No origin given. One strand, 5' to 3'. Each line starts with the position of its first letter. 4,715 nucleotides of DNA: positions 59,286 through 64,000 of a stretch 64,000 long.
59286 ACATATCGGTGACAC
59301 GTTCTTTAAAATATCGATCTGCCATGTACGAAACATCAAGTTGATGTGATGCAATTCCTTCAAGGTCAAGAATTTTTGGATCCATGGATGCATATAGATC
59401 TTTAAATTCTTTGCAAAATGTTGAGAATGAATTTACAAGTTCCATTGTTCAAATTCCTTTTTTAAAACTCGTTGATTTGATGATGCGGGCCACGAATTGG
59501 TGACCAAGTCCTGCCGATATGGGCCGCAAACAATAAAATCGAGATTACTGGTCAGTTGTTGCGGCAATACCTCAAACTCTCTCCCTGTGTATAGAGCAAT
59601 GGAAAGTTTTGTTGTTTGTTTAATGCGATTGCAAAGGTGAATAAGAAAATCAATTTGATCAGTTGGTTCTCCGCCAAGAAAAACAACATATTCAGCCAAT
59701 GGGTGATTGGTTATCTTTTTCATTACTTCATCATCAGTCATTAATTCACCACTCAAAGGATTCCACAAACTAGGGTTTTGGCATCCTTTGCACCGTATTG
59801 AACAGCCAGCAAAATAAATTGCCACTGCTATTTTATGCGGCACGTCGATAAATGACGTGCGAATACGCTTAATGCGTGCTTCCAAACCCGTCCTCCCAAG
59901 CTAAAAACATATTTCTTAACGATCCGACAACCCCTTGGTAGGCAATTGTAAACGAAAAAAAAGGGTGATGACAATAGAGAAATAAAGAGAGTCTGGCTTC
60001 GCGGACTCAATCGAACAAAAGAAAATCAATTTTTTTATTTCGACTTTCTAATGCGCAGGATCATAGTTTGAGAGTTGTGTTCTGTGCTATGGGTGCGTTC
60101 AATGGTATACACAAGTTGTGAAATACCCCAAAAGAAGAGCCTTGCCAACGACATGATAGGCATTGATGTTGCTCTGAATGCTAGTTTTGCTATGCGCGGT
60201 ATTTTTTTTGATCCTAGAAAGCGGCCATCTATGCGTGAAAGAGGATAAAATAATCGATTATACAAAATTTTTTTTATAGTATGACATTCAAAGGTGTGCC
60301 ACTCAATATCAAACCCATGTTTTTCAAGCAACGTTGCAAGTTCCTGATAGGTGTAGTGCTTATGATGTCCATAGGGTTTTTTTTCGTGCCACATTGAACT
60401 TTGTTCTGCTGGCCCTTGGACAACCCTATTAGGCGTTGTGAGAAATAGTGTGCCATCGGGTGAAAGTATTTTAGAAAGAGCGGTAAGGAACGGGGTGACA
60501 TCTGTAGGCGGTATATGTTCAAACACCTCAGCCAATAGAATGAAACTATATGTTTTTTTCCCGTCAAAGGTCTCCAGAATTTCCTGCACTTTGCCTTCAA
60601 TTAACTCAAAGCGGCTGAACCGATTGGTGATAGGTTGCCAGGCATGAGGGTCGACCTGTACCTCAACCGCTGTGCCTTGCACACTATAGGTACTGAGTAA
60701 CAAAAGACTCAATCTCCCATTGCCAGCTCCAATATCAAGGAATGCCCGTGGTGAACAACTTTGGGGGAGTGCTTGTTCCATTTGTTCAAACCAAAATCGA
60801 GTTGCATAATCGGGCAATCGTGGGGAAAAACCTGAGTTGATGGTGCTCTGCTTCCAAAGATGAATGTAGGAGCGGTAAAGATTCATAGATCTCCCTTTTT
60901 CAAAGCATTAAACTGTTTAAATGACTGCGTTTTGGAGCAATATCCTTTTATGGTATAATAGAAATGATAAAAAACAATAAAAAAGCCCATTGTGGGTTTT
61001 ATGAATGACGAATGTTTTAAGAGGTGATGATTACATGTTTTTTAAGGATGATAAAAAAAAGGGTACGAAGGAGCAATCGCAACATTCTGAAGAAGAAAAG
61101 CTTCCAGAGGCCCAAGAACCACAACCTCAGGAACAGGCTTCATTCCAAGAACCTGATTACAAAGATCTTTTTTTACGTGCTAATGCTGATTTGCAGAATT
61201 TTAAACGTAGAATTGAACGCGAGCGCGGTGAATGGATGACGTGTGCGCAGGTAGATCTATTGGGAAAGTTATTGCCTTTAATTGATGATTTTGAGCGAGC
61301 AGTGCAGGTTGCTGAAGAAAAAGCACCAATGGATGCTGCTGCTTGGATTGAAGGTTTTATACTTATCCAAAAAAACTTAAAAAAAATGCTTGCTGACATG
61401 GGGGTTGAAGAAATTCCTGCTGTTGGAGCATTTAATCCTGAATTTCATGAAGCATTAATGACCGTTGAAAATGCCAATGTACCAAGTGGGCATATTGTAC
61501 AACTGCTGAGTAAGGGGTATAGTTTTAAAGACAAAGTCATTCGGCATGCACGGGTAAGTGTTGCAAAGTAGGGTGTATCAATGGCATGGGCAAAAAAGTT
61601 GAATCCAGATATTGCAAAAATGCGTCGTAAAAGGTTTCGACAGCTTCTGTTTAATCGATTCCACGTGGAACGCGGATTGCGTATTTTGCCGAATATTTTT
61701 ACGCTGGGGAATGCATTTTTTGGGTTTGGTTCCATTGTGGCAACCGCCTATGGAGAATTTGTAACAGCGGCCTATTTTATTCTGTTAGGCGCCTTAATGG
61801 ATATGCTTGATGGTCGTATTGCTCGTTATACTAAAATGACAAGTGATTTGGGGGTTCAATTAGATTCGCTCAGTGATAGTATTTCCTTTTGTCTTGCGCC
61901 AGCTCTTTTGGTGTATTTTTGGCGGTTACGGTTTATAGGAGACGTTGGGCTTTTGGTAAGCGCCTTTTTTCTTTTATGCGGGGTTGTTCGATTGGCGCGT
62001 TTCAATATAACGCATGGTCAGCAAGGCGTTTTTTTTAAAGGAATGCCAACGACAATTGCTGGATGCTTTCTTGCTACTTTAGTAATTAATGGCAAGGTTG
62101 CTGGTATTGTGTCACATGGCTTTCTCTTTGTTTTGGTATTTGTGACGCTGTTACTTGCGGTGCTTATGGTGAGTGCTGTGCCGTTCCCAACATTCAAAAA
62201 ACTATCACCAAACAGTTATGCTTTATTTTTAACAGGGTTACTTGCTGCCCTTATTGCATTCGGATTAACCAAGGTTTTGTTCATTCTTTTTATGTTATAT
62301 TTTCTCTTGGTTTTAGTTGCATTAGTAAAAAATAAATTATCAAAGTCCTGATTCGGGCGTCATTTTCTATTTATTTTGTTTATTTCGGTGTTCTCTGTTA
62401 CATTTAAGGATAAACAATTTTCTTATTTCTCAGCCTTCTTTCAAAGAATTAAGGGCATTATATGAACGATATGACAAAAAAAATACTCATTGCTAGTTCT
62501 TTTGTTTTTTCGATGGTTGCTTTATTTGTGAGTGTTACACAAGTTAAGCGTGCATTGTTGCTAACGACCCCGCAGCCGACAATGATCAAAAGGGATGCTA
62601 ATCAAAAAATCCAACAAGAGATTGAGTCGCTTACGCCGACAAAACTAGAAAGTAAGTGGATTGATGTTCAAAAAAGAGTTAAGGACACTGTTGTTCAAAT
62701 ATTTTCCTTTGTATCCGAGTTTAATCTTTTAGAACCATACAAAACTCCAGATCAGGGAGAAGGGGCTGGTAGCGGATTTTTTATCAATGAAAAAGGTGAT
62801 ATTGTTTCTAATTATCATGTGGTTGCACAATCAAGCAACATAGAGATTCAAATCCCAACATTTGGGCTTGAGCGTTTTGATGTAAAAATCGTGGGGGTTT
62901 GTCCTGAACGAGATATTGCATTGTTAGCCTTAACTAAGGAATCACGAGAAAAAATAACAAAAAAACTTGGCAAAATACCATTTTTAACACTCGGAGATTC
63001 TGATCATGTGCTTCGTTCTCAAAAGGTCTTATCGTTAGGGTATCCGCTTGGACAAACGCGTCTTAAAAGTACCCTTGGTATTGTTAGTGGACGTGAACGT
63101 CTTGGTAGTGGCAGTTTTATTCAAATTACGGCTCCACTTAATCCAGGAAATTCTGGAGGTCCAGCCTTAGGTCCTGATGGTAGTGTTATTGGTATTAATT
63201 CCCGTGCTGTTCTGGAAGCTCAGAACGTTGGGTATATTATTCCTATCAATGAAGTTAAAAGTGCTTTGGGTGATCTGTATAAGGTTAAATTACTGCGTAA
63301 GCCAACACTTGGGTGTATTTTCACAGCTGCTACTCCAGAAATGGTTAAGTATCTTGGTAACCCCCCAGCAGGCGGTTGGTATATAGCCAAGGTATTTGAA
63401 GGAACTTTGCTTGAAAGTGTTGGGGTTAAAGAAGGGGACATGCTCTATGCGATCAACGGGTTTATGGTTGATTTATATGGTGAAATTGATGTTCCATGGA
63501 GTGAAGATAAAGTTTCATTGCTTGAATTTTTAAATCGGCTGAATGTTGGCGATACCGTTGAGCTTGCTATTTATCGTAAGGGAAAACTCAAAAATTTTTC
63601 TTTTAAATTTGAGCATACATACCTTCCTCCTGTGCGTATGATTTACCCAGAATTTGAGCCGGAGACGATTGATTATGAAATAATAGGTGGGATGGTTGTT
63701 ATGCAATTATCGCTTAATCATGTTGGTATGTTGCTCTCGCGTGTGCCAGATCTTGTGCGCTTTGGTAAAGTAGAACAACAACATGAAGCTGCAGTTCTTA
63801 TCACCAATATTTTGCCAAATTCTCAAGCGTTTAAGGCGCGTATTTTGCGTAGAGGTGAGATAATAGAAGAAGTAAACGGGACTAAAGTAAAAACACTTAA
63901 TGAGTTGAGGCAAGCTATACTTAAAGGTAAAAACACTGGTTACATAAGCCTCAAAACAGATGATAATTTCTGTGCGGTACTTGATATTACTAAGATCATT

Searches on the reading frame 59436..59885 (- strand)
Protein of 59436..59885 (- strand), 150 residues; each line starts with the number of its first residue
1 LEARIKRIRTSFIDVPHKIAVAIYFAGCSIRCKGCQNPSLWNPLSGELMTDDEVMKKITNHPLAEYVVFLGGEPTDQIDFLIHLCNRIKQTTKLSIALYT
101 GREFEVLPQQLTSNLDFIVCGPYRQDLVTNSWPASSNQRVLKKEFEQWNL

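Call 57: search_protein_families(library=pfam, proteins=[window:59436-59885:-], max_evalue=0.01)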
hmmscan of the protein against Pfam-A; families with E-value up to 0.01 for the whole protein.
window:59436-59885:- (150 aa): 2 families
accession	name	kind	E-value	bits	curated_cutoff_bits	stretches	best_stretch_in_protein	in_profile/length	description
PF13353.11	Fer4_12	-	3.7e-23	82.8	22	1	21-140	8-136/137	4Fe-4S single cluster domain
PF04055.27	Radical_SAM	-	3e-08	34.4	29.5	1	24-96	3-80/166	Radical SAM superfamily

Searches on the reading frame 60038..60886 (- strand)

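Call 57: search_protein_families(library=pfam, proteins=[window:60038-60886:-], max_evalue=0.01)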
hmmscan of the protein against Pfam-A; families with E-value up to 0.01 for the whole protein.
window:60038-60886:- (283 aa): 7 families
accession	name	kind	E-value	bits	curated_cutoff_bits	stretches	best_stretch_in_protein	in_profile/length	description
PF13489.12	Methyltransf_23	-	7.3e-20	71.8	27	1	29-194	6-161/164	Methyltransferase domain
PF13649.12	Methyltransf_25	-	4.5e-07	30.9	27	1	50-145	2-97/97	Methyltransferase domain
PF08242.18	Methyltransf_12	-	3.2e-06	28.2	30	1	50-147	1-98/98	Methyltransferase domain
PF08241.18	Methyltransf_11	-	3.2e-06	28.1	21.2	1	50-149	1-95/95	Methyltransferase domain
PF13847.12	Methyltransf_31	-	6e-05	23.2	27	1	49-172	7-128/145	Methyltransferase domain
PF02353.26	CMAS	-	0.0009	19.1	27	1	49-194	66-212/273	Mycolic acid cyclopropane synthetase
PF05175.20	MTS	-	0.0057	16.8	23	1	20-76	11-63/170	Methyltransferase small domain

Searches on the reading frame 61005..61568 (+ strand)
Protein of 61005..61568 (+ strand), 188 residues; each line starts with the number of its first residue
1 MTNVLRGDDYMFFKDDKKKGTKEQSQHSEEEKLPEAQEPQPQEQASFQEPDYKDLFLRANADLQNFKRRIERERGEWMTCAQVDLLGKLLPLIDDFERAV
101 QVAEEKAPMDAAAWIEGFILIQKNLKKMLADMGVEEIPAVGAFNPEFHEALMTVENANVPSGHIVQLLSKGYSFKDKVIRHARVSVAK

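Call 57: search_protein_families(library=pfam, proteins=[window:61005-61568:+], max_evalue=0.01)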
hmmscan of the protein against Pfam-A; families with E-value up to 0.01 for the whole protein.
window:61005-61568:+ (188 aa): 1 family
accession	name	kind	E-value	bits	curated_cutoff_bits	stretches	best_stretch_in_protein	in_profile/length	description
PF01025.24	GrpE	-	2.1e-40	138.6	25.8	1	28-188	5-165/165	GrpE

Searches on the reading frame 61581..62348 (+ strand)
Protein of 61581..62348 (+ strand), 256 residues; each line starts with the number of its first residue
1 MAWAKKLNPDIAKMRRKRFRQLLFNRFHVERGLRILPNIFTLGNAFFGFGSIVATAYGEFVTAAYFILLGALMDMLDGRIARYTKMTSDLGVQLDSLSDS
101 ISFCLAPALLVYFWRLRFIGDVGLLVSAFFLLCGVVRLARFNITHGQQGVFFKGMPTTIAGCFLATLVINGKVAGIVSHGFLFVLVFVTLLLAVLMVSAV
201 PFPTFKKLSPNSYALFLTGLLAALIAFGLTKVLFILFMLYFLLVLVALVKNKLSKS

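Call 57: search_protein_families(library=pfam, proteins=[window:61581-62348:+], max_evalue=0.01)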
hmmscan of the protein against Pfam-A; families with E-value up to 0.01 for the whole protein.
window:61581-62348:+ (256 aa): 1 family
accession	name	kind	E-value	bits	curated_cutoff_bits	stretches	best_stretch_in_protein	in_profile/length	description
PF01066.26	CDP-OH_P_transf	-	4.4e-20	73.1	22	1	35-181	2-138/152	CDP-alcohol phosphatidyltransferase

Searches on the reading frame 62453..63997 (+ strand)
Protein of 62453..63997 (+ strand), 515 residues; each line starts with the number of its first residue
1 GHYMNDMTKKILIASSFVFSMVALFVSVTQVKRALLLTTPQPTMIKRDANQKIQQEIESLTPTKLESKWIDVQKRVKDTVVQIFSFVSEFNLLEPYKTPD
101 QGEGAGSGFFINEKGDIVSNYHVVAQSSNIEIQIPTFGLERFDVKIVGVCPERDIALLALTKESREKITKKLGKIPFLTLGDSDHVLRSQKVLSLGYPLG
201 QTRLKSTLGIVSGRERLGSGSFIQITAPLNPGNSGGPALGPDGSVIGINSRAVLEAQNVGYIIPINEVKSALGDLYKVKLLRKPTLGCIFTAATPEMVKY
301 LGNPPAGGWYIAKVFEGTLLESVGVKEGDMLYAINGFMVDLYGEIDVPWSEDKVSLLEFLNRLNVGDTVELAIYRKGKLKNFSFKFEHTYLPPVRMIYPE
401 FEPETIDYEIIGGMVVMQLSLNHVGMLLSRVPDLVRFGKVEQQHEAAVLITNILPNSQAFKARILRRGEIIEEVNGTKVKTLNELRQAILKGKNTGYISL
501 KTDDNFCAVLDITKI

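Call 60: search_protein_families(library=ncbifam, proteins=[window:62453-63997:+], max_evalue=0.1)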
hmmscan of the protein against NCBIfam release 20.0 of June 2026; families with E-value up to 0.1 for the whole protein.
window:62453-63997:+ (515 aa): 17 families
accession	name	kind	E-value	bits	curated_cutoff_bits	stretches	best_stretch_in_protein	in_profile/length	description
TIGR02037.1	degP_htrA_DO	subfamily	9e-57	192.9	416.2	1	88-501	42-422/434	Do family serine endopeptidase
NF041521.1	HhoA_HhoB_HtrA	equivalog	8e-44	150.3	450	2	72-384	28-329/335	HhoA/HhoB/HtrA family serine endopeptidase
NF047968.1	SerProtHtrA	equivalog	1.3e-37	130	470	2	17-385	9-356/357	serine protease HtrA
NF007526.1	PRK10139.1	equivalog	8e-31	107.2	756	2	31-381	13-354/456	serine endoprotease DegQ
NF008189.1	PRK10942.1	equivalog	1.3e-27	96.4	720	2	104-388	113-383/477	serine endoprotease DegP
NF040960.1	MamE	equivalog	1.5e-24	86.6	800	2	101-269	119-287/659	magnetosome formation protease MamE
TIGR02038.1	protease_degS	equivalog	1.8e-19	70.1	422.95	1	77-335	55-306/351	outer membrane-stress sensor serine endopeptidase DegS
NF050055.1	SerProtHtrAMycob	equivalog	2e-17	63.3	800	1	99-337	222-460/502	serine protease HtrA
NF033740.0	MarP_fam_protase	equivalog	1.5e-15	57.2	250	1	105-278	212-380/390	MarP family serine protease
NF053637.1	SerProtHtrAspr2045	equivalog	4.2e-15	55.6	650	1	45-385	38-385/394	serine protease HtrA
NF008147.1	PRK10898.1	equivalog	6.1e-13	48.6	408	1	73-255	51-221/352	outer membrane-stress sensor serine endopeptidase DegS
NF040961.1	MamO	equivalog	9.7e-13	47.3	800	1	99-282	97-274/648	magnetosome protein MamO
NF041515.1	GspC_delta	equivalog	9.3e-05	22.3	150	1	313-384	248-308/311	type II secretion system protein GspC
NF041199.1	trx7_PDZ_seleno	equivalog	0.00014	20.9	300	1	318-385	331-389/390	Trx7/PDZ domain-containing (seleno)protein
NF041616.1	T2SS_C_SYNERG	exception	0.00037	19.9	200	1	307-340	227-260/296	type II secretion system protein GspC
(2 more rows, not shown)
